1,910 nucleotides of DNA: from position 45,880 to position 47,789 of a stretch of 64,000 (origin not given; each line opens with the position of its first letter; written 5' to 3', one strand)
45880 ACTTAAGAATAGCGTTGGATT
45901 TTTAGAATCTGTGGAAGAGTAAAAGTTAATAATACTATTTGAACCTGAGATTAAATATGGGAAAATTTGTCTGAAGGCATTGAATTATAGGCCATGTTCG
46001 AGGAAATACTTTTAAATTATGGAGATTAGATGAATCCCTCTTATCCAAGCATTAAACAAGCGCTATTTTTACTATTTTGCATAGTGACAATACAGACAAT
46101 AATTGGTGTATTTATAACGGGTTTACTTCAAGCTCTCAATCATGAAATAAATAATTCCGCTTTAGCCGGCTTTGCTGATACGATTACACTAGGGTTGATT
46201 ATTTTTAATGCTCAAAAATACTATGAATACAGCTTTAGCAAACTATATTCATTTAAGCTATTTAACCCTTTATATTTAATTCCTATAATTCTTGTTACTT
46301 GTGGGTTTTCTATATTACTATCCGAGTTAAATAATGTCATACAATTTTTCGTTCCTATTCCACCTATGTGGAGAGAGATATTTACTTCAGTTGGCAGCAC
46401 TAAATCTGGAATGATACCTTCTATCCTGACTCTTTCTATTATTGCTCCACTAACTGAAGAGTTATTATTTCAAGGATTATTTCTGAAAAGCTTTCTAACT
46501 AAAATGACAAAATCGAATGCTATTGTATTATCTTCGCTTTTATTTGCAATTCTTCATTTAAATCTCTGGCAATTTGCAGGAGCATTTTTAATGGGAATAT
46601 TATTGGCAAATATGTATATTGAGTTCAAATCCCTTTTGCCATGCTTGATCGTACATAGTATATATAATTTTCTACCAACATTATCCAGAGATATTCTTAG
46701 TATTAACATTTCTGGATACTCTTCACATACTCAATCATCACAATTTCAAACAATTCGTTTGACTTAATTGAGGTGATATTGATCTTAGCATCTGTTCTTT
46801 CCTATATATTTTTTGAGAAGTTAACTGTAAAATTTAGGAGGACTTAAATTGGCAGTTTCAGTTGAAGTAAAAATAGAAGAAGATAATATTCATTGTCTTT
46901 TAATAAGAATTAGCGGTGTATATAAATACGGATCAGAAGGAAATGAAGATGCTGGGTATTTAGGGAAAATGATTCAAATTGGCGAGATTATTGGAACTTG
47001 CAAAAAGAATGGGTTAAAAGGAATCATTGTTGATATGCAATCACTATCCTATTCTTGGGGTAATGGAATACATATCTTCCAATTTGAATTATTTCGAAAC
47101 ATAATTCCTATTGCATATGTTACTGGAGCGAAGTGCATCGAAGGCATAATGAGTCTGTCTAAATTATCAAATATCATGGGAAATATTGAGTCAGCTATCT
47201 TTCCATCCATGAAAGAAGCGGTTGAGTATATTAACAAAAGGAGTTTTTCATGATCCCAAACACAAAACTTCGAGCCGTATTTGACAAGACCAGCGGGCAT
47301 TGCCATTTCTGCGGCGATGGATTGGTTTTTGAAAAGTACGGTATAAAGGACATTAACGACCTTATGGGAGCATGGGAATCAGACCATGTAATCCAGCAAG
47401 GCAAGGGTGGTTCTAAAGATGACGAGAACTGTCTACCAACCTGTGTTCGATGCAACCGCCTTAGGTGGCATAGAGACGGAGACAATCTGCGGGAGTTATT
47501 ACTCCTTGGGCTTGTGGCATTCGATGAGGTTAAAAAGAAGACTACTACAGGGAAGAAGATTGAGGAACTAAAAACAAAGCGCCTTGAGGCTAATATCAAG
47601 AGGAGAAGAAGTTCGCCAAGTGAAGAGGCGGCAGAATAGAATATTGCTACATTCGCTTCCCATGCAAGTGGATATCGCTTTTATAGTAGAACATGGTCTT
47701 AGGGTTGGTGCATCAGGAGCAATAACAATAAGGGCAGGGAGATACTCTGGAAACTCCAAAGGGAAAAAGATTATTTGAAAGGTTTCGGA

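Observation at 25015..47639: Island cargo is dominated by enzymes that erase protein modifications, with no writers, toxins or phage genes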

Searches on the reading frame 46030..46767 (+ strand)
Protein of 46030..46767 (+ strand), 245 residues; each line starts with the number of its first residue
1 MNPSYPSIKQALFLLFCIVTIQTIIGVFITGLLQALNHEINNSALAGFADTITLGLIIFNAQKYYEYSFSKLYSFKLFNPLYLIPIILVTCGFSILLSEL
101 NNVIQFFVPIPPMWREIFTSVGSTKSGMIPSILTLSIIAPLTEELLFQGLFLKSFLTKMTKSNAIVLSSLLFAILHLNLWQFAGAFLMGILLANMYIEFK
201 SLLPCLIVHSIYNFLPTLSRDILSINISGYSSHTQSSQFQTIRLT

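Call 6: search_protein_families(library=pfam, max_evalue=0.01, proteins=[window:46030-46767:+])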
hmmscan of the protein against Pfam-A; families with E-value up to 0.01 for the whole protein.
window:46030-46767:+ (245 aa): 1 family
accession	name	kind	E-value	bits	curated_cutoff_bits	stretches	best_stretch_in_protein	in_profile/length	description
PF02517.21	Rce1-like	-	5.6e-21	75.1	22.4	1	128-215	4-93/93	Type II CAAX prenyl endopeptidase Rce1-like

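Call 77: search_protein_families(library=ncbifam, max_evalue=0.00001, proteins=[window:46030-46767:+])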
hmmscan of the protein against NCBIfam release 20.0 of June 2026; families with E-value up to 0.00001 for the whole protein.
window:46030-46767:+ (245 aa): 4 families
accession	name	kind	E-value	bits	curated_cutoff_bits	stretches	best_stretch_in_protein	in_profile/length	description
NF041647.1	ABC_perm_CPBP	equivalog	3.9e-23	82.1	435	1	5-215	420-629/636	ABC transporter permease subunit/CPBP intramembrane protease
NF033192.3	CPBP_JDVT_MrtJ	equivalog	8.1e-08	32.9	75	1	133-214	2-93/98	JDVT-CTERM system glutamic-type intramembrane protease MrtJ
NF040589.1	CPBP_Synerg_MrtS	equivalog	6e-07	29.8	130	1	126-213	70-160/170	Synerg-CTERM system glutamic-type intramembrane protease MrtS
NF046050.1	CPBP_fam_MroQ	equivalog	1.2e-06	28.2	270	1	81-215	79-219/243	intramembrane glutamic endopeptidase MroQ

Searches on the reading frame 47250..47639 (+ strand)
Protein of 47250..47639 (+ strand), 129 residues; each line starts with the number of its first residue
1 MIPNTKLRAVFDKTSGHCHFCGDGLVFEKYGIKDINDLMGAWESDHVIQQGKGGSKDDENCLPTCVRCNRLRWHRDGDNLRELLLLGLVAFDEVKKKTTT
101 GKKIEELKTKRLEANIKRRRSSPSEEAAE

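Call 6: search_protein_families(library=pfam, max_evalue=0.01, proteins=[window:47250-47639:+])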
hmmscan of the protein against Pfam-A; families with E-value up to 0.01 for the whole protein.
window:47250-47639:+ (129 aa): 2 families
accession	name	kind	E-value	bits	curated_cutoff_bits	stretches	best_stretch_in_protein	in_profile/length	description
PF01844.29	HNH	-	2e-06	28.3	21.4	1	34-70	11-42/47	HNH endonuclease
PF14279.12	HNH_5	-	0.0005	20.4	27.5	1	43-70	14-41/56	HNH endonuclease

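Call 56: search_protein_families(library=padloc, max_evalue=0.001, proteins=[window:47250-47639:+])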
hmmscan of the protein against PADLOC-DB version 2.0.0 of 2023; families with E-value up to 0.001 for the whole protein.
window:47250-47639:+ (129 aa): 1 family
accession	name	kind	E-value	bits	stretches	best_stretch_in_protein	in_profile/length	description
PDLC03656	mREase_IV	-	0.0003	18.6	1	10-86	199-270/277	Type IV methyl-directed restriction enzyme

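Call 101: search_protein_families(library=phrogs, max_evalue=0.001, proteins=[window:47250-47639:+])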
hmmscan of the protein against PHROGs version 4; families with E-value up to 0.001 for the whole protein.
window:47250-47639:+ (129 aa): 10 families
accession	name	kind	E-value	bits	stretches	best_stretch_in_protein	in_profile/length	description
phrog_2118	-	DNA, RNA and nucleotide metabolism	8.1e-09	36.4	1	9-77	170-226/301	HNH endonuclease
phrog_8660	-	DNA, RNA and nucleotide metabolism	9.6e-07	30.1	1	6-78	115-182/196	HNH endonuclease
phrog_1035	-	DNA, RNA and nucleotide metabolism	1.1e-06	29.8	1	8-112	152-248/271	endonuclease VII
phrog_5718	-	DNA, RNA and nucleotide metabolism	2.4e-06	27.8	1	9-77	122-178/394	HNH endonuclease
phrog_338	-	DNA, RNA and nucleotide metabolism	2.8e-06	27.9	1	6-97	196-267/340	HNH endonuclease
phrog_2214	-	DNA, RNA and nucleotide metabolism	1.1e-05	25.8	1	9-76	187-240/429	HNH endonuclease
phrog_6050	-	DNA, RNA and nucleotide metabolism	5.4e-05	23.2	1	3-101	299-388/402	HNH endonuclease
phrog_333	-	DNA, RNA and nucleotide metabolism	6.8e-05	24.1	1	8-69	26-75/138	HNH endonuclease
phrog_16726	-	DNA, RNA and nucleotide metabolism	0.00034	21.4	1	10-80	88-148/308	HNH endonuclease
phrog_9508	-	DNA, RNA and nucleotide metabolism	0.00052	21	1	16-78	21-77/171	HNH endonuclease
